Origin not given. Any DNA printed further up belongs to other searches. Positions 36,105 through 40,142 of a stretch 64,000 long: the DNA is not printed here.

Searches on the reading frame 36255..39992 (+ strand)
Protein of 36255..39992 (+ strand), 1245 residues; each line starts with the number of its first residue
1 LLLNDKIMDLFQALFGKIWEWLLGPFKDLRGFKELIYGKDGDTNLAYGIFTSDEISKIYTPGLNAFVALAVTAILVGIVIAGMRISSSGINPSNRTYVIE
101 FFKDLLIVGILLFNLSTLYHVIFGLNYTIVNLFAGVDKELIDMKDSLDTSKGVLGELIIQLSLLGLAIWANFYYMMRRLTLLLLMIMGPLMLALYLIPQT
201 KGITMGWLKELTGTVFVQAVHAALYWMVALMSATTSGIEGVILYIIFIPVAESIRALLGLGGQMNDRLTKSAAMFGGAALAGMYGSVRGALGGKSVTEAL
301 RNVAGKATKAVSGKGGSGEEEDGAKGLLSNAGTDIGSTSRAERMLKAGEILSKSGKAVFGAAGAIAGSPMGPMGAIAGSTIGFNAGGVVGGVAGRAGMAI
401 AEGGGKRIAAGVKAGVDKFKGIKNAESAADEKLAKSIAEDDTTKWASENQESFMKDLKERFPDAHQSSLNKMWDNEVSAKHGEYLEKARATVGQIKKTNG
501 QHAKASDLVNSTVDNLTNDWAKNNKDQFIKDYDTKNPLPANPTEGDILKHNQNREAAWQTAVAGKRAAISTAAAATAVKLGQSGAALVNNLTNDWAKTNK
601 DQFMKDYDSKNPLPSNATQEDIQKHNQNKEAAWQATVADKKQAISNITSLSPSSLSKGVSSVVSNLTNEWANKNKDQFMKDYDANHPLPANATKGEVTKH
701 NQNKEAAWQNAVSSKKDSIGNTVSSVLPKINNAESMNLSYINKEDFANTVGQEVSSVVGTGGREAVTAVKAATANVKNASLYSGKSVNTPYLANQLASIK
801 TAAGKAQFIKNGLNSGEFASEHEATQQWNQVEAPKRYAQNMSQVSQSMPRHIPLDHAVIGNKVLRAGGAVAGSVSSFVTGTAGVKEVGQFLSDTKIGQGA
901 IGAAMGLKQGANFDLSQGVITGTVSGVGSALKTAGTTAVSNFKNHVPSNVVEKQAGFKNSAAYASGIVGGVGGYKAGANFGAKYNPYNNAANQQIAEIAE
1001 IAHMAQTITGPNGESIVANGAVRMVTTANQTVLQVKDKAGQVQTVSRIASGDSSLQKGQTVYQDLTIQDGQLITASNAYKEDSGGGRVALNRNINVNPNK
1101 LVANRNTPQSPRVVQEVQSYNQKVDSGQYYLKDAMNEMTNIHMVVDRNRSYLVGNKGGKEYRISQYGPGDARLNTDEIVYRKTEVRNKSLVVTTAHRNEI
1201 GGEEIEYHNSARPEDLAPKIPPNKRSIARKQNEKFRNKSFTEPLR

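Call 15: search_protein_families(library=pfam, proteins=[window:36255-39992:+])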
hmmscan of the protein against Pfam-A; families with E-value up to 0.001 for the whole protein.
window:36255-39992:+ (1245 aa): 1 family
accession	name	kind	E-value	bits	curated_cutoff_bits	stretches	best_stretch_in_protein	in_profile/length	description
PF04610.19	TrbL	-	0.00013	22.2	25.9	1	150-235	98-184/215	TrbL/VirB6 plasmid conjugal transfer protein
